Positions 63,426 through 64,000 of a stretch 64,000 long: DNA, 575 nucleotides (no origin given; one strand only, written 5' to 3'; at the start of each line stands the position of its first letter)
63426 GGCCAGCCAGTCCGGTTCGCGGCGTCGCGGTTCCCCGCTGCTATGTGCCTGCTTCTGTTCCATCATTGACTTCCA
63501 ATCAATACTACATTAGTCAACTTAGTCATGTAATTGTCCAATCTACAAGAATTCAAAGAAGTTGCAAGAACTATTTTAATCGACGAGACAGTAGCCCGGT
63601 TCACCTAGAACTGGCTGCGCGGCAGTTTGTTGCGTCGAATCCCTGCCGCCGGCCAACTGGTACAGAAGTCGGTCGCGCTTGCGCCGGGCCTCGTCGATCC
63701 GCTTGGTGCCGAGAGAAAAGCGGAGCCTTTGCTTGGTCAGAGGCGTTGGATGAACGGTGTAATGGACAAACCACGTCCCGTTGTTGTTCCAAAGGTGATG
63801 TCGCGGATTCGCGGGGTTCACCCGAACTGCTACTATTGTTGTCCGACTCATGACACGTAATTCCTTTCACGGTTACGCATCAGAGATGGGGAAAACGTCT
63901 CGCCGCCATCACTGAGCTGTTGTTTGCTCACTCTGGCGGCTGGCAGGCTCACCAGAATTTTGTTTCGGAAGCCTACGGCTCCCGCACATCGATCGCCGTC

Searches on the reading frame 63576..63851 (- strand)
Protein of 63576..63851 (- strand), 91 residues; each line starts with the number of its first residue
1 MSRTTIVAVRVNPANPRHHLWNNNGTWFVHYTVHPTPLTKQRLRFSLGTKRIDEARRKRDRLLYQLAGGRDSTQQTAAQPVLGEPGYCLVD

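Call 11: search_protein_families(library=pfam, proteins=[window:63576-63851:-], max_evalue=0.1)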
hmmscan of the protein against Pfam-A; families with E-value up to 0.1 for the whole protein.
window:63576-63851:- (91 aa): 3 families
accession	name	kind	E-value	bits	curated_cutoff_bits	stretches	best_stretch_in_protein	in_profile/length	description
PF13356.12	Arm-DNA-bind_3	-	7.4e-05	23.2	27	1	23-78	30-82/83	Arm DNA-binding domain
PF20172.3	DUF6538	-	0.00012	22.1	27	1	19-65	1-50/60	Domain of unknown function (DUF6538)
PF23214.1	SH3_CYT4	-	0.097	12.8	27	0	2-33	16-47/73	Mitochondrial protein cyt-4 SH3 domain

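Call 12: search_protein_families(library=ncbifam, proteins=[window:63576-63851:-], max_evalue=0.1)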
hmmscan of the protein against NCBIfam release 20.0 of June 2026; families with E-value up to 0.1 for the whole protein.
window:63576-63851:- (91 aa): 0 families
